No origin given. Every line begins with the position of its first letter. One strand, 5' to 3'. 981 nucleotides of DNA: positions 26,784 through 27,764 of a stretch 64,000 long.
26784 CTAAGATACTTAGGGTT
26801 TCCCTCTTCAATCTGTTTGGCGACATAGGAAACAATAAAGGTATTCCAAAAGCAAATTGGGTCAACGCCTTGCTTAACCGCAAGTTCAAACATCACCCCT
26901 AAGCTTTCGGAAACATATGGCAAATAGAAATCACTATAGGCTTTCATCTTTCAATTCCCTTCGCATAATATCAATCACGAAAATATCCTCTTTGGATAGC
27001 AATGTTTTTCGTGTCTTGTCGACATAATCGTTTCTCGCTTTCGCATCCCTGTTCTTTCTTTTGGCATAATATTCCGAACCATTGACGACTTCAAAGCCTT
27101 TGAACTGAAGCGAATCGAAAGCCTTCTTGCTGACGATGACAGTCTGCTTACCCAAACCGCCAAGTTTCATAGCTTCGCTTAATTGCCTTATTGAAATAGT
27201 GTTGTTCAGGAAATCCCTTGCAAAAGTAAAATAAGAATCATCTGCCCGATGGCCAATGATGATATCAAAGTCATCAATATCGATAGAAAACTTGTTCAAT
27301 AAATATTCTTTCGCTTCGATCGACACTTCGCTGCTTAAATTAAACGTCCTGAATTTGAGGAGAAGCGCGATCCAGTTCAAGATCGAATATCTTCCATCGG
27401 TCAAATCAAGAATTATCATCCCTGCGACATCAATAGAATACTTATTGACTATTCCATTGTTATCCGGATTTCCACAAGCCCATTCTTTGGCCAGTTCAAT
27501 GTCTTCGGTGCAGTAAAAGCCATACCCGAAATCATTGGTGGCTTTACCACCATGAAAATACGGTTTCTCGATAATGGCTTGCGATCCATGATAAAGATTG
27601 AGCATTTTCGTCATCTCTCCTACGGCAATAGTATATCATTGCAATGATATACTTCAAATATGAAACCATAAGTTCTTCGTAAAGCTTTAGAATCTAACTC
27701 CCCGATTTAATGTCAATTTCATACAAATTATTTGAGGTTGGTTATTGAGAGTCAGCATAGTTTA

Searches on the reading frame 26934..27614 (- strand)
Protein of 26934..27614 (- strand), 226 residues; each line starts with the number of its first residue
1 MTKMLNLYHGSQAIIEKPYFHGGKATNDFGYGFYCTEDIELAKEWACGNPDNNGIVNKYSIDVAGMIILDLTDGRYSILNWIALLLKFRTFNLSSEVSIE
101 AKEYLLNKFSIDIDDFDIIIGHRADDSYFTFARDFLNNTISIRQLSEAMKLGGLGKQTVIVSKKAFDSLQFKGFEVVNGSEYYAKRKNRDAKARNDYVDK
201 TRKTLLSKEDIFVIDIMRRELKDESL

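Call 6: search_protein_families(library=pfam, proteins=[window:26934-27614:-], max_evalue=0.1)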
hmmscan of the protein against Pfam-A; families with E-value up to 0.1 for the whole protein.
window:26934-27614:- (226 aa): 1 family
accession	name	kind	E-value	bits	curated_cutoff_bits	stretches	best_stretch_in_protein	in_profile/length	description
PF13151.12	DUF3990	-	3.9e-42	143.9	32.2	1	6-171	2-152/152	Protein of unknown function (DUF3990)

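Call 9: find_homologous_proteins(query=window:26934-27614:-, max_evalue=0.00001)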
Query window:26934-27614:- (226 aa): 1998 proteins with E <= 0.00001 among 2208 candidates; the best 120 are listed.
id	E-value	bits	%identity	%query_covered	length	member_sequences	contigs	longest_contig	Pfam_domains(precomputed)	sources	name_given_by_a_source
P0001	7.6e-146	501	100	100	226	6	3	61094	PF13151.13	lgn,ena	-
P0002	6.2e-98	345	67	99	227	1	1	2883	PF13151.13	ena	-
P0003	1.3e-97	344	66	99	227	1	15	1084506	PF13151.13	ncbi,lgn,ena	-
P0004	1.7e-96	340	66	99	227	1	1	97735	PF13151.13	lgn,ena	-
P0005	3.0e-96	339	66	99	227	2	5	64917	PF13151.13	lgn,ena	-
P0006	4.2e-96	339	65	99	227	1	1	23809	PF13151.13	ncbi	-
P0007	6.9e-96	338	66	99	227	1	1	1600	PF13151.13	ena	-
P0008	9.8e-96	337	65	99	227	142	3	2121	PF13151.13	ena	-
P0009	1.5e-95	337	66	99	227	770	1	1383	PF13151.13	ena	-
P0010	2.0e-95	336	66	99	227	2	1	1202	PF13151.13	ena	-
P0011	2.8e-95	336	65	99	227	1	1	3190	PF13151.13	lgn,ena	-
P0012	2.9e-95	336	65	99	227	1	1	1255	PF13151.13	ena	-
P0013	5.1e-95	335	65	99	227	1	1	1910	PF13151.13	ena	-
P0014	6.8e-95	335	65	99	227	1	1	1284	PF13151.13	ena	-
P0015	7.4e-95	335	64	99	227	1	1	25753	PF13151.13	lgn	-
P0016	8.0e-95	334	65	99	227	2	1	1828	PF13151.13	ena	-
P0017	1.4e-94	334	65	99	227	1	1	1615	PF13151.13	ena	-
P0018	1.9e-94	333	65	99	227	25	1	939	PF13151.13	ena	-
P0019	2.6e-94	333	65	99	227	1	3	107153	PF13151.13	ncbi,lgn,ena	-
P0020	2.9e-94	333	65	99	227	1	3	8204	PF13151.13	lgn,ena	-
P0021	5.8e-94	332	65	99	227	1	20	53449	PF13151.13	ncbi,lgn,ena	-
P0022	6.0e-94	332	63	98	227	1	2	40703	PF13151.13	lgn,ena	-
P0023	7.7e-94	331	65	99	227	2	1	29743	PF13151.13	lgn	-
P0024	8.6e-94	331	65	99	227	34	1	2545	PF13151.13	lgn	-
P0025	9.3e-94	331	65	99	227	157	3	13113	PF13151.13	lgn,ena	-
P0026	1.0e-93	331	64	99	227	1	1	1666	PF13151.13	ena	-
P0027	1.1e-93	331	65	99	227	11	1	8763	PF13151.13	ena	-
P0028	1.5e-93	330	65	99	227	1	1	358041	PF13151.13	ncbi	-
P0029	1.5e-93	330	65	97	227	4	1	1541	PF13151.13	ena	-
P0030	1.7e-93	330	64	99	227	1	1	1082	PF13151.13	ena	-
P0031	1.7e-93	330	64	99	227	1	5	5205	PF13151.13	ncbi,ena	-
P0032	1.7e-93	330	64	99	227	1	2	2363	PF13151.13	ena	-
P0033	1.8e-93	330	65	99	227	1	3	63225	PF13151.13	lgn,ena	-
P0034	2.2e-93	330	64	99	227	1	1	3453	PF13151.13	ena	-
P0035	2.5e-93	330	64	99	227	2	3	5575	PF13151.13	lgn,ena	-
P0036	3.7e-93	329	64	99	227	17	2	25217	PF13151.13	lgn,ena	-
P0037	3.9e-93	329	65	99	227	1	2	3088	PF13151.13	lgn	-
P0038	4.6e-93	329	64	99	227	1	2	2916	PF13151.13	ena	-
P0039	5.7e-93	328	65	99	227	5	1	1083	PF13151.13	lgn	-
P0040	6.1e-93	328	64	99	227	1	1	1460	PF13151.13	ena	-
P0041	6.5e-93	328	65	97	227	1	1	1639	PF13151.13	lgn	-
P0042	6.6e-93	328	64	99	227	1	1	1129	PF13151.13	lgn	-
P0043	7.8e-93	328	64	98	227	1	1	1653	PF13151.13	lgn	-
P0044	7.8e-93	328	64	99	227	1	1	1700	PF13151.13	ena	-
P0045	8.5e-93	328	64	99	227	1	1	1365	PF13151.13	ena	-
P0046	1.2e-92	327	63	99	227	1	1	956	PF13151.13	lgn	-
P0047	1.2e-92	327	64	99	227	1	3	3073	PF13151.13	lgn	-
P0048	1.4e-92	327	64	99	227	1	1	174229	PF13151.13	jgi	-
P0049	1.4e-92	327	65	99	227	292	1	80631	PF13151.13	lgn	-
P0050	1.9e-92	327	64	99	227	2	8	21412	PF13151.13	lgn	-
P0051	2.0e-92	327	64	99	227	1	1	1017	PF13151.13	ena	-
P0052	2.0e-92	327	64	99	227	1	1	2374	PF13151.13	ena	-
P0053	2.2e-92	326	64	97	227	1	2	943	PF13151.13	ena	-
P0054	2.3e-92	326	65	99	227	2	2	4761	PF13151.13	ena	-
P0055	2.7e-92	326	64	99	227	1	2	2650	PF13151.13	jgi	jgi:hypothetical protein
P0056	2.8e-92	326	65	97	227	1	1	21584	PF13151.13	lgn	-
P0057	3.2e-92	326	64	99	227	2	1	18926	PF13151.13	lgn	-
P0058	3.5e-92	326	64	99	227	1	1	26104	PF13151.13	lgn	-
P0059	4.8e-92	325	64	99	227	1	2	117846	PF13151.13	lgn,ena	-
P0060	5.0e-92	325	63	99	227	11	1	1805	PF13151.13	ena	-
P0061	5.4e-92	325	63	97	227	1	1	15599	PF13151.13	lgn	-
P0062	5.6e-92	325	64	99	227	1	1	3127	PF13151.13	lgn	-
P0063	5.9e-92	325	65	99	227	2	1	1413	PF13151.13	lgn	-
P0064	6.1e-92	325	63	99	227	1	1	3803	PF13151.13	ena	-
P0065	7.0e-92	325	63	99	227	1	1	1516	PF13151.13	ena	-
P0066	7.5e-92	325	65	99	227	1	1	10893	PF13151.13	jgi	-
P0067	8.5e-92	325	64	99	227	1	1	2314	PF13151.13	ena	-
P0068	8.6e-92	325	64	99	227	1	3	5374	PF13151.13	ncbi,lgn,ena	-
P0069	9.1e-92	324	65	99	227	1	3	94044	PF13151.13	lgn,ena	-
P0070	9.5e-92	324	64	99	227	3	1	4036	PF13151.13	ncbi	-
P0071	1.0e-91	324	64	99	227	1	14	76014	PF13151.13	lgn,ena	-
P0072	1.0e-91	324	64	99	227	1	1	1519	PF13151.13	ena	-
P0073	1.2e-91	324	63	99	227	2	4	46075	PF13151.13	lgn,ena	-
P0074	1.4e-91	324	64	99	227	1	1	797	PF13151.13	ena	-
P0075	1.4e-91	324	65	99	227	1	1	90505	PF13151.13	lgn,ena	-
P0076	1.4e-91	324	64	99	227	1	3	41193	PF13151.13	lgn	-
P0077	1.9e-91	323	63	99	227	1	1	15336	PF13151.13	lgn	-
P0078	2.1e-91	323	64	99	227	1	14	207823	PF13151.13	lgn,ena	-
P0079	2.2e-91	323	64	99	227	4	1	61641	PF13151.13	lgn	-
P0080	2.5e-91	323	63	99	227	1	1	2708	PF13151.13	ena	-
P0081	2.5e-91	323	64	99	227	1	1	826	PF13151.13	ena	-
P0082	2.8e-91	323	63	99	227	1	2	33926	PF13151.13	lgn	-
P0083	3.1e-91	323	63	99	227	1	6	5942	PF13151.13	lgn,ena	-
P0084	3.4e-91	323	64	99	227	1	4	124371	PF13151.13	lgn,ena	-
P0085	3.4e-91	323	64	99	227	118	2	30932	PF13151.13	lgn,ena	-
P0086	3.8e-91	322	63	99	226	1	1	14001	PF13151.13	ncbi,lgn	-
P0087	5.4e-91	322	65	99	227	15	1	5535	PF13151.13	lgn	-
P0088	5.5e-91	322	64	99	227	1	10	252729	PF13151.13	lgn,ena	-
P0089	5.6e-91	322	64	97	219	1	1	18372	PF13151.13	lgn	-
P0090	5.6e-91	322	65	97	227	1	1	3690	PF13151.13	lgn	-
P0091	6.4e-91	322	63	97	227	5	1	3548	PF13151.13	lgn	-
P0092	6.8e-91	322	63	99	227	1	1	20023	PF13151.13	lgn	-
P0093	8.0e-91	321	64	99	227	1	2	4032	PF13151.13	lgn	-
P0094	9.8e-91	321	64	99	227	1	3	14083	PF13151.13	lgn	-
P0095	9.9e-91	321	63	99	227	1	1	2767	PF13151.13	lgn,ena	-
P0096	1.1e-90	321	63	99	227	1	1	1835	PF13151.13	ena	-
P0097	1.1e-90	321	63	99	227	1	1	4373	PF13151.13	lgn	-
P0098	1.2e-90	321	63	97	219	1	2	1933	PF13151.13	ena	-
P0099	1.2e-90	321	63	99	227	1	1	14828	PF13151.13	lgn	-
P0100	1.3e-90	321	65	96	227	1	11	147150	PF13151.13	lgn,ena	-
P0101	1.4e-90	321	64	97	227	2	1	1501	PF13151.13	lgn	-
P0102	1.5e-90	320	64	99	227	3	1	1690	PF13151.13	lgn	-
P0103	1.5e-90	320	65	96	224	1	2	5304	PF13151.13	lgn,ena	-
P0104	1.6e-90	320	64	99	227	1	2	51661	PF13151.13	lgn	-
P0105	1.6e-90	320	65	97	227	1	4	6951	PF13151.13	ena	-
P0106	1.6e-90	320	64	99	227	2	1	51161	PF13151.13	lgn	-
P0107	1.7e-90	320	64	96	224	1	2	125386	PF13151.13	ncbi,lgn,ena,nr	ncbi:MAG: DUF3990 domain-containing protein [Clostridium sp.]|nr:DUF3990 domain-containing protein [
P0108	2.4e-90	320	63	99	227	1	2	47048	PF13151.13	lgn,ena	-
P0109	2.5e-90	320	64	97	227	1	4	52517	PF13151.13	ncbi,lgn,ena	-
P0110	2.8e-90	320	64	99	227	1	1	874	PF13151.13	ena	-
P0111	2.9e-90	320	63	99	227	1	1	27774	PF13151.13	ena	-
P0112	3.1e-90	319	64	98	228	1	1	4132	PF13151.13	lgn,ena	-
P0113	3.6e-90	319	64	99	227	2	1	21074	PF13151.13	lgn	-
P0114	3.7e-90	319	63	99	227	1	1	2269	PF13151.13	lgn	-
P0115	3.8e-90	319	65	96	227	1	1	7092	PF13151.13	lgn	-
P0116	4.6e-90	319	63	97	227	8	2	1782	PF13151.13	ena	-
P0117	4.7e-90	319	63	99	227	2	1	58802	PF13151.13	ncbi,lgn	-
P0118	4.8e-90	319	63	99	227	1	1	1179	PF13151.13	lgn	-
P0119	5.1e-90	319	62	99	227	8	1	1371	PF13151.13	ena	-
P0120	5.2e-90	319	63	99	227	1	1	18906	PF13151.13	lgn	-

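Call 13: find_encoding_contigs(protein=P0001, flank=6000, max_places=6)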
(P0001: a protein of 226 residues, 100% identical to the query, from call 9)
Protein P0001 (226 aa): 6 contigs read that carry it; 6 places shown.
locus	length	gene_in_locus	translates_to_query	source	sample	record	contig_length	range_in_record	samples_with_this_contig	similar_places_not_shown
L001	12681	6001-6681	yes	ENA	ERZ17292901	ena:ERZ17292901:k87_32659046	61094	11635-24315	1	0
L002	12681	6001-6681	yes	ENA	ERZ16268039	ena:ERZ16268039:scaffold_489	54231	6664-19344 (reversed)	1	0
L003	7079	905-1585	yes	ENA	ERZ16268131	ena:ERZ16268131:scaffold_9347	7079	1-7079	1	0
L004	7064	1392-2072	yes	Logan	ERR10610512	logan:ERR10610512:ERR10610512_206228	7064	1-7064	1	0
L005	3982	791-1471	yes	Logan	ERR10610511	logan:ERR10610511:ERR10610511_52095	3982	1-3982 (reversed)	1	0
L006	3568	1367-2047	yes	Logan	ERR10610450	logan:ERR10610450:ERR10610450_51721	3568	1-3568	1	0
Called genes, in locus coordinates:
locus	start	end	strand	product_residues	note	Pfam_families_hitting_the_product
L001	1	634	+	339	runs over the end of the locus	-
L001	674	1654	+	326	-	PF01263:Aldose_epim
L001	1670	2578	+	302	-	PF04227:Indigoidine_A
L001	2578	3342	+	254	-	PF00106:adh_short, PF08659:KR (weak), PF13561:adh_short_C2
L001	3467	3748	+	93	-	PF00166:Cpn10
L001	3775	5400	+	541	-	PF00118:Cpn60_TCP1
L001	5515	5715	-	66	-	-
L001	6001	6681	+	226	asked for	PF13151:DUF3990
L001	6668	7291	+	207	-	PF01381:HTH_3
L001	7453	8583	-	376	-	PF00365:PFK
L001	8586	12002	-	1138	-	PF09586:YfhO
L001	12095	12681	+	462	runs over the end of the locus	-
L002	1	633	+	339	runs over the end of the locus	-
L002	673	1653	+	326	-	PF01263:Aldose_epim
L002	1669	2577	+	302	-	PF04227:Indigoidine_A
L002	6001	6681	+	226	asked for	PF13151:DUF3990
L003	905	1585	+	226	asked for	PF13151:DUF3990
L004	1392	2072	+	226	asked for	PF13151:DUF3990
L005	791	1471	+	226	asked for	PF13151:DUF3990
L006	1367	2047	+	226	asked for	PF13151:DUF3990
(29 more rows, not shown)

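Call 15: find_related_loci(query=A1, collection=genome_contigs, flank=3000)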
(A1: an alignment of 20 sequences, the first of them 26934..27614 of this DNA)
Query A1 (226 aa) in genome_contigs; peptide patterns used: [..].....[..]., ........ (x = any residue, [..] = any of these).
600 stretches matched a pattern (row limit reached: there are more); 589 encode a relative of the query (tblastn E <= 1e-3); the best 80 are kept; 80 distinct loci.
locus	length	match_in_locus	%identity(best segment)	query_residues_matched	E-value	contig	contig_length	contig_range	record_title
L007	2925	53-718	65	1-223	9e-104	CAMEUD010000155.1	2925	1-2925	MAG: uncultured Clostridia bacterium isolate SRR11489789_bin.108_metaWRAP_v1.3_MAG genome assembly, contig: ERZ11466733.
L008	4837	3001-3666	65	1-223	4e-101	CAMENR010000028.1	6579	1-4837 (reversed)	MAG: uncultured Clostridia bacterium isolate SRR11489746_bin.94_metaWRAP_v1.3_MAG genome assembly, contig: ERZ11466724.1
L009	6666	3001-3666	66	1-223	4e-101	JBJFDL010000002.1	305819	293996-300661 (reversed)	MAG: Christensenellales bacterium isolate PUUB39_bin.048 NODE_1_length_305819_cov_32.924363, whole genome shotgun sequen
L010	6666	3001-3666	66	1-223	4e-100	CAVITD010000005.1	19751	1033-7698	uncultured Eubacteriales bacterium isolate H07681-L1_cleanbin_000053 genome assembly, contig: Spades_H07681-L1_contig_17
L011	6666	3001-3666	65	1-223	2e-98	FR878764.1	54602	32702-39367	Clostridium sp. CAG:568 genomic scaffold, scf42, whole genome shotgun sequence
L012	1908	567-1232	64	1-223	4e-103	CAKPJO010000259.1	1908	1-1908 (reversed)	MAG: uncultured Bacilli bacterium isolate REFINED_METABAT215_TOP10_CONTIGS_1500_ASSEMBLY_K77_MERGED__Hadza_MoBio_hadza-A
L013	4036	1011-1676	64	1-223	6e-98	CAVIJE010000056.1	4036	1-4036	Sodaliphilus sp. isolate H07676-L1_cleanbin_000035 genome assembly, contig: Spades_H07676-L1_contig_16975, whole genome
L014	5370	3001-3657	66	5-223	4e-97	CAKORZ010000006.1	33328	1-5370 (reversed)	MAG: uncultured Bacilli bacterium isolate REFINED_METABAT215_TOP10_CONTIGS_1500_ASSEMBLY_K77_MERGED__Hadza_PheChl_Fiber-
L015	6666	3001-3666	63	1-223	8e-95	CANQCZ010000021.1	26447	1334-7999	MAG: uncultured Bacilli bacterium isolate Lapin-005__bin97 genome assembly, contig: Lapin-005__NODE_2402_length_26447_co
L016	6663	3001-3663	62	3-223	2e-93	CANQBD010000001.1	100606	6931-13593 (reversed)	MAG: uncultured Anaeroplasmataceae bacterium isolate Lapin-005__bin41 genome assembly, contig: Lapin-005__NODE_206_lengt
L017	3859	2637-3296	61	4-223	1e-93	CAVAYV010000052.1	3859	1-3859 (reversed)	bacterium isolate H07662-L1_cleanbin_000003 genome assembly, contig: Spades_H07662-L1_contig_2393, whole genome shotgun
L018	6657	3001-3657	63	5-223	1e-91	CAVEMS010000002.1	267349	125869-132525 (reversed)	bacterium isolate H07633-L1_cleanbin_000019 genome assembly, contig: Spades_H07633-L1_contig_4, whole genome shotgun seq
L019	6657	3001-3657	59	5-223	3e-89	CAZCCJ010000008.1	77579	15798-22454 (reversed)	MAG TPA_asm: uncultured Staphylococcaceae bacterium isolate binchicken_co354_213 genome assembly, contig: NODE_168_lengt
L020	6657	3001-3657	57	5-223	2e-88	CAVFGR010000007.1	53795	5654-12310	bacterium isolate H07626-L1_cleanbin_000021 genome assembly, contig: Spades_H07626-L1_contig_252, whole genome shotgun s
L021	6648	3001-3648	56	7-223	3e-83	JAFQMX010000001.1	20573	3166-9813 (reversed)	MAG: Clostridia bacterium isolate RGIG1965 Goat_Cecum.Co__c22718, whole genome shotgun sequence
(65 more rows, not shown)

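Call 23: search_protein_families(library=padloc, proteins=[window:26934-27614:-], max_evalue=1)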
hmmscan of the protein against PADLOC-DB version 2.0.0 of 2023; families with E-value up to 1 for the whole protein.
window:26934-27614:- (226 aa): 8 families
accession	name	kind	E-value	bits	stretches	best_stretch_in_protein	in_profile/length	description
PDLC04641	PDC-M42A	-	3.7e-43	145.7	1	4-197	3-196/215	-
PDLC04640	PDC-M42A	-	3.2e-31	106.8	1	4-196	67-258/280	-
PDLC04438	PDC-M13B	-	1e-22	78.8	1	6-175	2-156/158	-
PDLC04411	PDC-M10A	-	3.3e-22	76.8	2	5-63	4-61/156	-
PDLC04412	PDC-M10A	-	2.4e-20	70.8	1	6-177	2-150/152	-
PDLC04436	PDC-M13A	-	1.4e-17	61.9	1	6-174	2-156/159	-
PDLC04413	PDC-M10A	-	3.2e-13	47.6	2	6-62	2-57/157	-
PDLC04437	PDC-M13A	-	0.0093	14.2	1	27-136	12-107/117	-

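Call 24: search_protein_families(library=ncbifam, proteins=[window:26934-27614:-], max_evalue=1)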
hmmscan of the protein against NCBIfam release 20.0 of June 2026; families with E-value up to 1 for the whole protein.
window:26934-27614:- (226 aa): 0 families

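Call 36: search_solved_structures(query=A1, max_evalue=1)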
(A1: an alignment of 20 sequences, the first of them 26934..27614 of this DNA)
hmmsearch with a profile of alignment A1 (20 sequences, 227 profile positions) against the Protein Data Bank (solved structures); distinct sequences matched with E-value up to 1: 1.
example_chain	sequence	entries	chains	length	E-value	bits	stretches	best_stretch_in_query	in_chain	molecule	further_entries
7xpm_A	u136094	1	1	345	0.84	12.2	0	128-206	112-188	A64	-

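Call 38: search_dna_similar(query=window:26934-27614:-, collection=phages, mode=protein, max_rows=15)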
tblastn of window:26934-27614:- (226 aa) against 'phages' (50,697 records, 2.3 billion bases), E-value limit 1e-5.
Records with a match: 5; places in all: 5; records where one place covers at least 80% of the query: 3.
Best place of each record, by identity: <60% 5.
By first word of the organism name: Bacteriophage 5.
By host as written in the record: - 5.
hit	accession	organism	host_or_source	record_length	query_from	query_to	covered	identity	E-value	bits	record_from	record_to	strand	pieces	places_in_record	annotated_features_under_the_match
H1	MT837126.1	Bacteriophage sp.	human fecal samples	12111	1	224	99%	47.1%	1e-57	202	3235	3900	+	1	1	record has no annotation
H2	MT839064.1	Bacteriophage sp.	human fecal samples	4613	7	224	96%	47.2%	2e-55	195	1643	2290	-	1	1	record has no annotation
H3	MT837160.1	Bacteriophage sp.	human fecal samples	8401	5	199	86%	37.4%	2e-20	95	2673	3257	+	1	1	record has no annotation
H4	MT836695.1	Bacteriophage sp.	human fecal samples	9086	2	179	79%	29.8%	2e-8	59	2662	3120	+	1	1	record has no annotation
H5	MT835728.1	Bacteriophage sp.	human fecal samples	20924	3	47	20%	44.4%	6e-6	52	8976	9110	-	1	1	record has no annotation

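Call 39: search_dna_similar(query=window:26934-27614:-, collection=plasmids, mode=protein, max_rows=15)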
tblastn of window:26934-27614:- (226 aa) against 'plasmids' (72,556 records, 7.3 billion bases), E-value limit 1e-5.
Records with a match: 4; places in all: 4; records where one place covers at least 80% of the query: 3.
Best place of each record, by identity: <60% 4.
By first word of the organism name: Subdoligranulum 1; Collinsella 1; Treponema 1; Lactobacillus 1.
By predicted mobility (MOB-suite, as given by PLSDB): non-mobilizable 4.
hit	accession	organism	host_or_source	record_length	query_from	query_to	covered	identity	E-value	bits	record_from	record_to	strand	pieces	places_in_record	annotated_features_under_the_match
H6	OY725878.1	Subdoligranulum variabile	-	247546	1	224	99%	46.9%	7e-62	215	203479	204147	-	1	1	record has no annotation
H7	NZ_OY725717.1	Collinsella aerofaciens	-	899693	5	217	94%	43.2%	2e-50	182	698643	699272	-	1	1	DUF3990 domain-containing protein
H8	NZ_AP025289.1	Treponema saccharophilum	-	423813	4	194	85%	37.3%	1e-24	108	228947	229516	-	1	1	DUF3990 domain-containing protein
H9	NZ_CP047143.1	Lactobacillus crispatus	Gallus gallus,Isolated and purified ...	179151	1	175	77%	31.8%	4e-8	61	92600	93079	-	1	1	DUF3990 domain-containing protein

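Call 40: predict_structure(alignment_id=A1)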
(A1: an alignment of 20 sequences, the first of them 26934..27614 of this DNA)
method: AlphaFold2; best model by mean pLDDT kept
length: 226 residues; sequences in the alignment: 20
mean_pLDDT: 62.4   pTM: 0.57
mean pLDDT of the five models: 62.4, 50.7, 47.6, 46.9, 46.6
residues with pLDDT >= 90: 0; 70-90: 85; 50-70: 78; < 50: 63
segments of 3 or more residues with pLDDT < 50: 18-32, 118-127, 149-155, 200-226
pLDDT, mean of each block of 10 residues (from residue 1): 71 56 41 67 76 81 67 67 69 74 82 60 45 64 50 48 70 85 77 58 36 43 36
secondary structure, 60 per line:
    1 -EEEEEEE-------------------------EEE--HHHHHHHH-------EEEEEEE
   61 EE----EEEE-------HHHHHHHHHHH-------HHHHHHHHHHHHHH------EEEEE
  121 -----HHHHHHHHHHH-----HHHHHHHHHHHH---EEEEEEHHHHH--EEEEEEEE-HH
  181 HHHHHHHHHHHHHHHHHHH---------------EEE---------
elements in order: E2-8 E34-36 H39-46 E54-62 E67-70 H78-88 H96-109 E116-120 H126-136 H142-153 E157-162 H163-167 E170-177 H179-199 E215-217

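Call 46: fold_search(model_id=the predicted structure, library=pdb)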
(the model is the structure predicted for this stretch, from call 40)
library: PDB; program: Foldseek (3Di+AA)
matches with E <= 10: 35; with E <= 0.001: 0
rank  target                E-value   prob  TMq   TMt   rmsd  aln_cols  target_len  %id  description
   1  1dtp                  5.5e-01  0.14  0.27  0.30  12.0       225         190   10  THE STRUCTURE OF THE ISOLATED CATALYTIC DOMAIN OF DIPHTHERIA TOXIN (released 1994-11-01)
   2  2o26_B                1.8e+00  0.03  0.11  0.16  17.6       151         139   17  Structure of a class III RTK signaling assembly (released 2007-03-13)
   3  1nrg                  1.9e+00  0.01  0.13  0.14  17.6       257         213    9  Structure and Properties of Recombinant Human Pyridoxine-5'-Phosphate Oxidase (released 2003-02-11)
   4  2o26_A                2.3e+00  0.02  0.10  0.14  17.9       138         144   17  Structure of a class III RTK signaling assembly (released 2007-03-13)
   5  8tfo_A                3.0e+00  0.01  0.11  0.08  14.6       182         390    8  Structure of MKvar (released 2024-03-13)
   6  4f0e_C                3.2e+00  0.10  0.18  0.21   6.5        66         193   12  Human ADP-RIBOSYLTRANSFERASE 7 (ARTD7/PARP15), CATALYTIC DOMAIN IN COMPLEX WITH STO1102 (released 2012-09-05)
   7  4yjm_B                4.6e+00  0.03  0.10  0.23  12.6        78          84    9  The apo structure of Agrobacterium tumefaciens ClpS2 (released 2016-01-27)
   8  6g0w_B                5.5e+00  0.08  0.18  0.22   5.7        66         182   14  Human PARP14 (ARTD8), catalytic fragment in complex with inhibitor MCD72 (released 2018-05-23)
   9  2o27_B                5.5e+00  0.01  0.10  0.16  17.7       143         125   16  Structure of a class III RTK signaling assembly (released 2007-03-13)
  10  1dnl                  5.5e+00  0.01  0.14  0.16  12.9       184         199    9  X-RAY STRUCTURE OF ESCHERICHIA COLI PYRIDOXINE 5'-PHOSPHATE OXIDASE COMPLEXED WITH FMN AT 1.8 ANGSTROM RESOLUTION (released 2000-01-05)
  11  5yra                  5.5e+00  0.01  0.10  0.10  17.1       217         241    6  Crystal Structure of Cypovirus Polyhedra R13A/S193C/A194C Mutant (released 2018-02-21)
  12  4bd4_A                5.8e+00  0.01  0.07  0.11  12.3        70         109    8  Monomeric Human Cu,Zn Superoxide dismutase, loops IV and VII deleted, apo form, mutant H43F (released 2013-02-27)
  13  2oh5                  6.5e+00  0.00  0.10  0.09  19.1       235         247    7  The Crystal Structure of Infectious Cypovirus Polyhedra (released 2007-03-06)
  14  9gco_E                6.9e+00  0.02  0.20  0.29   9.1       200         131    9  Xenorhabdus bovienii Thioredoxin complex with Rhs toxin TreX and immunity protein TriX (released 2024-12-04)
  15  8rk3_O                6.9e+00  0.02  0.10  0.09  11.6        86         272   10  Bacteriophage JBD30 baseplate - composite structure (released 2024-08-14)
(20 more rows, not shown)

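Call 54: get_annotated_region(hit=H7, flank=2500)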
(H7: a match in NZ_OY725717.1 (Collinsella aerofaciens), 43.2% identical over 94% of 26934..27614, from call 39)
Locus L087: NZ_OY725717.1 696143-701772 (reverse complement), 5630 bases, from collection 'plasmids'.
description: Collinsella aerofaciens strain Collinsella aerofaciens TSDC17.2-1.1 plasmid 6, complete sequence
organism: Collinsella aerofaciens (NCBI taxid 74426)
taxonomy: Bacteria; Actinomycetota; Coriobacteriia; Coriobacteriales; Coriobacteriaceae; Collinsella; Collinsella aerofaciens
host: -; source: -; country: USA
typing (MOB-suite, as given by PLSDB): non-mobilizable
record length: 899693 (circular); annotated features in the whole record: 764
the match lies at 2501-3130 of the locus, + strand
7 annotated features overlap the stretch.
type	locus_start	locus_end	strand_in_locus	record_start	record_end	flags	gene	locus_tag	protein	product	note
CDS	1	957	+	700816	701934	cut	-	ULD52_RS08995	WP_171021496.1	serine hydrolase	GO:0030655 - beta-lactam antibiotic catabolic process [Evidence IEA]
CDS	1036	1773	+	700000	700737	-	mtnN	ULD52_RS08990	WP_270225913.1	5'-methylthioadenosine/S-adenosylhomocysteine nucleosidase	GO:0019509 - L-methionine salvage from methylthioadenosine [Evidence IEA]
CDS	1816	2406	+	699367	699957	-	yihA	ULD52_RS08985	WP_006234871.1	ribosome biogenesis GTP-binding protein YihA/YsxC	GO:0042254 - ribosome biogenesis [Evidence IEA]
CDS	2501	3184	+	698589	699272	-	-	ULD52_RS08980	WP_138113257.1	DUF3990 domain-containing protein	-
CDS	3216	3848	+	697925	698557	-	-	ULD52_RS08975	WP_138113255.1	helix-turn-helix transcriptional regulator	-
CDS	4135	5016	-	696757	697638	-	thrB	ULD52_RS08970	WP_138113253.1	homoserine kinase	GO:0009088 - threonine biosynthetic process [Evidence IEA]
CDS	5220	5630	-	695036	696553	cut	thrC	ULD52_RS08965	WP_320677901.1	threonine synthase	GO:0009088 - threonine biosynthetic process [Evidence IEA]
